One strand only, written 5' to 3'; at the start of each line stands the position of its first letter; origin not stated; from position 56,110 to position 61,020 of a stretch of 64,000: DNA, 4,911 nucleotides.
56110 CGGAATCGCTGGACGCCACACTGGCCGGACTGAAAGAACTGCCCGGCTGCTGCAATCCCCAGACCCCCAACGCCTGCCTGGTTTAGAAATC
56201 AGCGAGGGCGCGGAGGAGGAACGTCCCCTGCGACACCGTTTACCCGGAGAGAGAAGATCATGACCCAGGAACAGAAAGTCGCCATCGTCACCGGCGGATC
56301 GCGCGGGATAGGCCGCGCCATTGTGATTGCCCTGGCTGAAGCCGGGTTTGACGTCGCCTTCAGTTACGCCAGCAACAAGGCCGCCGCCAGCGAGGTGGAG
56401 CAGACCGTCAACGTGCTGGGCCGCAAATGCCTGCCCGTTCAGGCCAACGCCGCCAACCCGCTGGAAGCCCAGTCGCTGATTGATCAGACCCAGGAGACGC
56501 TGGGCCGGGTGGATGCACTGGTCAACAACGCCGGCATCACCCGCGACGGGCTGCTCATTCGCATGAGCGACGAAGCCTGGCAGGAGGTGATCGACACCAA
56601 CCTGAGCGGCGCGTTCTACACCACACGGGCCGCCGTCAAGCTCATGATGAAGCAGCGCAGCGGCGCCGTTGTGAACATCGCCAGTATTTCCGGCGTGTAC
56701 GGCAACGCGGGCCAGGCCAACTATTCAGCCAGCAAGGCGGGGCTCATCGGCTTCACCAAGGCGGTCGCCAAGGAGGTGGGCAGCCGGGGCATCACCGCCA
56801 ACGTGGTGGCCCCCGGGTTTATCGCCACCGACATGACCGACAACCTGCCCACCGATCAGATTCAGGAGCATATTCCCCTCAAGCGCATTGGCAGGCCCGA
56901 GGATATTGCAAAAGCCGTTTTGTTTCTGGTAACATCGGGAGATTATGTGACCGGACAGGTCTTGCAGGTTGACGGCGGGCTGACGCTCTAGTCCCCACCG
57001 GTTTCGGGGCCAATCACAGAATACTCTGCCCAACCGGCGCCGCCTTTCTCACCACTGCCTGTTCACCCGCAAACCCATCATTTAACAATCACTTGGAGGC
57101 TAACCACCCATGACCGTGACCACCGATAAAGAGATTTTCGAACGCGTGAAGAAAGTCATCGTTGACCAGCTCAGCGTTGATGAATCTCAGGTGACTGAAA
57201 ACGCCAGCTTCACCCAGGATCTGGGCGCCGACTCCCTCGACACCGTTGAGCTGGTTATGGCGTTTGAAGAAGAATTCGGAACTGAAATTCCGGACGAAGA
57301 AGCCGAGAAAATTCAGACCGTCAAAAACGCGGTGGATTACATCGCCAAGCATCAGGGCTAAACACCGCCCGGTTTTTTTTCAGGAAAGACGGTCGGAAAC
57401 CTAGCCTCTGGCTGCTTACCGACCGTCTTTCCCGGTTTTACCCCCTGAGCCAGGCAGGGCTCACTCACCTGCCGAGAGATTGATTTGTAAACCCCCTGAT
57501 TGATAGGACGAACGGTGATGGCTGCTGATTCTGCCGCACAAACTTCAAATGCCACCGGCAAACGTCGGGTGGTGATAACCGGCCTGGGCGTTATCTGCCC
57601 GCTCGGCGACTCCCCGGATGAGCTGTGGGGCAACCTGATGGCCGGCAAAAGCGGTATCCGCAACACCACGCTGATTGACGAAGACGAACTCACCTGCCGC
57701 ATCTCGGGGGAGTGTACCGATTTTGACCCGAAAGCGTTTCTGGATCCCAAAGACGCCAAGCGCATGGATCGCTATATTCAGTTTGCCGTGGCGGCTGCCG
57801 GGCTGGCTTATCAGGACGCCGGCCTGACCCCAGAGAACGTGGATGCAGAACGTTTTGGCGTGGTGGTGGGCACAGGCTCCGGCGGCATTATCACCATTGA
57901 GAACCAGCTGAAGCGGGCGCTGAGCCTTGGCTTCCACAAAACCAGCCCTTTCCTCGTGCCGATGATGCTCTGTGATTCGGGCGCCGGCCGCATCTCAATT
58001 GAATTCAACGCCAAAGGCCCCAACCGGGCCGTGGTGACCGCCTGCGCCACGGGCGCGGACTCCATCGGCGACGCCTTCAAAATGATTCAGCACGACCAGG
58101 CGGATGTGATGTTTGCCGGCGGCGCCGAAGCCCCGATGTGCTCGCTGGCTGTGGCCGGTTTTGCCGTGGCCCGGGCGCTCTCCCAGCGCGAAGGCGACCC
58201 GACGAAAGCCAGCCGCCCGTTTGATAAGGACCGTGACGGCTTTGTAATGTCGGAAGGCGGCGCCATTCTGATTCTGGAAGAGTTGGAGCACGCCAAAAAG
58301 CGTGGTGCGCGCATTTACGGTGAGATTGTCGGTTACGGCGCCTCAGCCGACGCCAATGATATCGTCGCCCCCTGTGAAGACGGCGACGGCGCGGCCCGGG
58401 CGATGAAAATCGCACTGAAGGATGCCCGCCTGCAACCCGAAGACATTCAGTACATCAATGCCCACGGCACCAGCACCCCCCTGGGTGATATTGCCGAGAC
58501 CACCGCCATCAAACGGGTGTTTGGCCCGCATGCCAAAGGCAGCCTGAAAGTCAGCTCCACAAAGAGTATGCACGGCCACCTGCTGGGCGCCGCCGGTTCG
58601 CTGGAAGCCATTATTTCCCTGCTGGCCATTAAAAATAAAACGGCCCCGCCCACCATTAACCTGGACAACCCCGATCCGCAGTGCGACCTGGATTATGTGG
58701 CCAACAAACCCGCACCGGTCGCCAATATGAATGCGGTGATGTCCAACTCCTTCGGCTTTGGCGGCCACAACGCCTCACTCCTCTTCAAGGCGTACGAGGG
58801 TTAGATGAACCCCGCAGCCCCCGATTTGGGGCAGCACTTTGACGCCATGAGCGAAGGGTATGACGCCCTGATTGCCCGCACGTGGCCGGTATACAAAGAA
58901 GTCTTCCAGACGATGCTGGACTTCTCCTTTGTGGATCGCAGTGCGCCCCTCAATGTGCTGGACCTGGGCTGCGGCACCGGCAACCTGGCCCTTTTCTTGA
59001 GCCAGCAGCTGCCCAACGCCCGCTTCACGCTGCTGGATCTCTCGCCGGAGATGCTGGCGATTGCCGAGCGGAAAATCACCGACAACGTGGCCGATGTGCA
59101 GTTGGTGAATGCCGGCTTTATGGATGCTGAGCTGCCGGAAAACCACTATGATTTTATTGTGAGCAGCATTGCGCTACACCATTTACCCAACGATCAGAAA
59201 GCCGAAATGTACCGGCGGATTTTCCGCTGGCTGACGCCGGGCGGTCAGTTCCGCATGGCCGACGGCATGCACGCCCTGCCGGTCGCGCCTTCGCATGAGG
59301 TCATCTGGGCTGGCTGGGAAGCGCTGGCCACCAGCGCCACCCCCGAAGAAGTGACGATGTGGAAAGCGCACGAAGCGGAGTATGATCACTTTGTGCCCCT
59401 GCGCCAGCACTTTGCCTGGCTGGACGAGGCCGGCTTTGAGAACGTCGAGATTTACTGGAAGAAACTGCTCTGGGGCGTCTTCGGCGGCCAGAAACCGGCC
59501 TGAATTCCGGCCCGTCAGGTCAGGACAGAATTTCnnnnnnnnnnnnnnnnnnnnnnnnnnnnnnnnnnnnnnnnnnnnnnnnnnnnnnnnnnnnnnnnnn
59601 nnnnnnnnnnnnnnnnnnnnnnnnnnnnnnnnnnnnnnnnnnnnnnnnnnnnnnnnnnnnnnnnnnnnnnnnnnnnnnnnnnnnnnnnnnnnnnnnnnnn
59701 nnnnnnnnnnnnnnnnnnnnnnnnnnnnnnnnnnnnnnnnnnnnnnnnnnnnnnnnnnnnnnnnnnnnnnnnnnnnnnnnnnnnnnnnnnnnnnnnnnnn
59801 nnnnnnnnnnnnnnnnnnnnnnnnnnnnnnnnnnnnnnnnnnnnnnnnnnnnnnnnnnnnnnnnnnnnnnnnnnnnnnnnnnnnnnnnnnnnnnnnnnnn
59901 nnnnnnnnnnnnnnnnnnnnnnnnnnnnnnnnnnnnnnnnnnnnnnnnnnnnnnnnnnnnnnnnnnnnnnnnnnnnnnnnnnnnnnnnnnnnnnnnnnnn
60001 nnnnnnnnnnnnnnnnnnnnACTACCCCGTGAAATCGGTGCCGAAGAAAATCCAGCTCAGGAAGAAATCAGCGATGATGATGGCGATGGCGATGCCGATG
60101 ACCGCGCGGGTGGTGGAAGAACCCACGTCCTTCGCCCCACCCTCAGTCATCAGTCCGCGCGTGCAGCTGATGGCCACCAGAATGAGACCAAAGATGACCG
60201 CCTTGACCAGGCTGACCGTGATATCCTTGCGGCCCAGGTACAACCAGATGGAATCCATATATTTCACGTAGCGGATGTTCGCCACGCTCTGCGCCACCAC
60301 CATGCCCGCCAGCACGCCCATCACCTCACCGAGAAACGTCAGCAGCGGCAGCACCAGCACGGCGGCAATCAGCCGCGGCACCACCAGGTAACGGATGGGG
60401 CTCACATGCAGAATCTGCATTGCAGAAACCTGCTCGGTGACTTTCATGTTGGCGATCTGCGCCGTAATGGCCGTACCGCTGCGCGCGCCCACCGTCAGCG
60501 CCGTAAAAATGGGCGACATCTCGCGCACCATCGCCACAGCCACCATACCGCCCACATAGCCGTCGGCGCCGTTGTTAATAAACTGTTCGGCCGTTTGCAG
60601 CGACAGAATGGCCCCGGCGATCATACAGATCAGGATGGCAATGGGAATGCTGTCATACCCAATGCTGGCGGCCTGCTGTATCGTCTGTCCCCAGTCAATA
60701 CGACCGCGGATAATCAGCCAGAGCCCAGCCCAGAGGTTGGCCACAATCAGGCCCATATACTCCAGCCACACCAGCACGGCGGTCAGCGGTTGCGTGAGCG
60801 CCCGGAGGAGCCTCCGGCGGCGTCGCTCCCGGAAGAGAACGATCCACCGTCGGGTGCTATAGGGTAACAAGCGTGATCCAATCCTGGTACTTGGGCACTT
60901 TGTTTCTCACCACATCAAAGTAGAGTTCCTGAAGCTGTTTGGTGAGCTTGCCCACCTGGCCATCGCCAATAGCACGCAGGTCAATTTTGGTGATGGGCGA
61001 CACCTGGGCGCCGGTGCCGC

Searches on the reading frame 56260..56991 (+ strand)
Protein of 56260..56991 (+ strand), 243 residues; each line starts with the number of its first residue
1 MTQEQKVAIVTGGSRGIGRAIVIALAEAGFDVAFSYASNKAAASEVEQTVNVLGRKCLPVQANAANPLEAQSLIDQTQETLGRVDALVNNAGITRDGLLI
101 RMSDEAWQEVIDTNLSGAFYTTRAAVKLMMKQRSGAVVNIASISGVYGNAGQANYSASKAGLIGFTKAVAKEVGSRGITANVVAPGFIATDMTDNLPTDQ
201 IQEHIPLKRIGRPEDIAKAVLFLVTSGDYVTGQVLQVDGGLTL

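Call 64: search_protein_families(library=pfam, proteins=[window:56260-56991:+], max_evalue=0.001)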
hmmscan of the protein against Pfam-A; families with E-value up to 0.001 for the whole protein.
window:56260-56991:+ (243 aa): 4 families
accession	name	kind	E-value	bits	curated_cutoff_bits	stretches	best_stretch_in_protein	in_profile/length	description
PF13561.12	adh_short_C2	-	1.5e-62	211.7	27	1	15-242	6-236/236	Enoyl-(Acyl carrier protein) reductase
PF00106.31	adh_short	-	7.9e-59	198.9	26.6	1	6-199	1-193/195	short chain dehydrogenase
PF08659.16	KR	-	6e-19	69.1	22.6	1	9-186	4-176/180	KR domain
PF01370.27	Epimerase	-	0.00019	21.3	20.9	1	9-152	2-124/240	NAD dependent epimerase/dehydratase family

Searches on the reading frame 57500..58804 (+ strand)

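Call 64: search_protein_families(library=pfam, proteins=[window:57500-58804:+], max_evalue=0.001)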
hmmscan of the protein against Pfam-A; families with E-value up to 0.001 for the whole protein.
window:57500-58804:+ (434 aa): 3 families
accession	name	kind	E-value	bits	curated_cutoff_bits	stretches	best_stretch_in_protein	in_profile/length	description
PF00109.32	ketoacyl-synt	-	2e-56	191.9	20.8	1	22-265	2-252/252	Beta-ketoacyl synthase, N-terminal domain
PF02801.28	Ketoacyl-synt_C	-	9e-40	135.8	20.8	1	273-388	1-118/119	Beta-ketoacyl synthase, C-terminal domain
PF00108.29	Thiolase_N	-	1.1e-05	25.3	26.4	0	172-211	75-114/260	Thiolase, N-terminal domain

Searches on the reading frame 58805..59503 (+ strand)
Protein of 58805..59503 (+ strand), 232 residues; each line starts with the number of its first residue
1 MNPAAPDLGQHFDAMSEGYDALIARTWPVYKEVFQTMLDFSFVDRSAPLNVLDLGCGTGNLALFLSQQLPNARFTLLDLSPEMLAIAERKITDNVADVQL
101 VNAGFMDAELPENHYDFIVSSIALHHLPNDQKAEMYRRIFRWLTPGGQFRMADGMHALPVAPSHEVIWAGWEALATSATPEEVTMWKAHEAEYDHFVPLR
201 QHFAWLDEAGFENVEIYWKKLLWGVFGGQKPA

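Call 64: search_protein_families(library=pfam, proteins=[window:58805-59503:+], max_evalue=0.001)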
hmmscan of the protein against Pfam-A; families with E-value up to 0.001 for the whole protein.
window:58805-59503:+ (232 aa): 15 families
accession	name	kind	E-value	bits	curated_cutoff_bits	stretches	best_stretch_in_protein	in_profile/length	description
PF13649.12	Methyltransf_25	-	2.2e-25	89.6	27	1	51-147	1-97/97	Methyltransferase domain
PF08242.18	Methyltransf_12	-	5.4e-20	72.4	30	1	52-149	1-98/98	Methyltransferase domain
PF08241.18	Methyltransf_11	-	2.7e-19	70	21.2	1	52-149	1-93/95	Methyltransferase domain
PF13847.12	Methyltransf_31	-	8.1e-17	61.7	27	1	49-155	5-113/145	Methyltransferase domain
PF13489.12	Methyltransf_23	-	1.7e-15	57.5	27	1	45-215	20-163/164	Methyltransferase domain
PF01209.24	Ubie_methyltran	-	4.1e-13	49.7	20.1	1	45-153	45-153/233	ubiE/COQ5 methyltransferase family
PF05175.20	MTS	-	3e-11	43.7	23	1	49-150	33-137/170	Methyltransferase small domain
PF00891.24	Methyltransf_2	-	4.2e-07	30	22.3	1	50-163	65-174/210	O-methyltransferase domain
PF03848.20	TehB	-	2.4e-06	27.6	20.4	1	46-148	29-129/193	Tellurite resistance protein TehB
PF06080.18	DUF938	-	1.6e-05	25.2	27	1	46-147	25-133/202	Protein of unknown function (DUF938)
PF16803.11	DRE2_N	-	3.3e-05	24.6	23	1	96-200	31-130/130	Fe-S cluster assembly protein DRE2 N-terminus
PF06325.19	PrmA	-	9.1e-05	22.5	22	1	50-149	164-256/296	Ribosomal protein L11 methyltransferase (PrmA)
PF05891.18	Methyltransf_PK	-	0.0003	20.8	27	1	15-154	23-162/218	AdoMet dependent proline di-methyltransferase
PF05401.17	NodS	-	0.00032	21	24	1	34-149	31-142/201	Nodulation protein S (NodS)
PF02353.26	CMAS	-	0.00071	19.4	27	0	50-150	65-163/273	Mycolic acid cyclopropane synthetase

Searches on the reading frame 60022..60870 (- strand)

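Call 64: search_protein_families(library=pfam, proteins=[window:60022-60870:-], max_evalue=0.001)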
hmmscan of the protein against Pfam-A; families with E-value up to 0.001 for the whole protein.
window:60022-60870:- (282 aa): 2 families
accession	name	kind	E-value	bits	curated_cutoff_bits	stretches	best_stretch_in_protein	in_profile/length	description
PF02405.21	MlaE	-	1.5e-66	224.5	22.5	1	64-274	2-212/212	Permease MlaE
PF03747.19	ADP_ribosyl_GH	-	0.00041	20.6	26.2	1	36-89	226-279/287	ADP-ribosylglycohydrolase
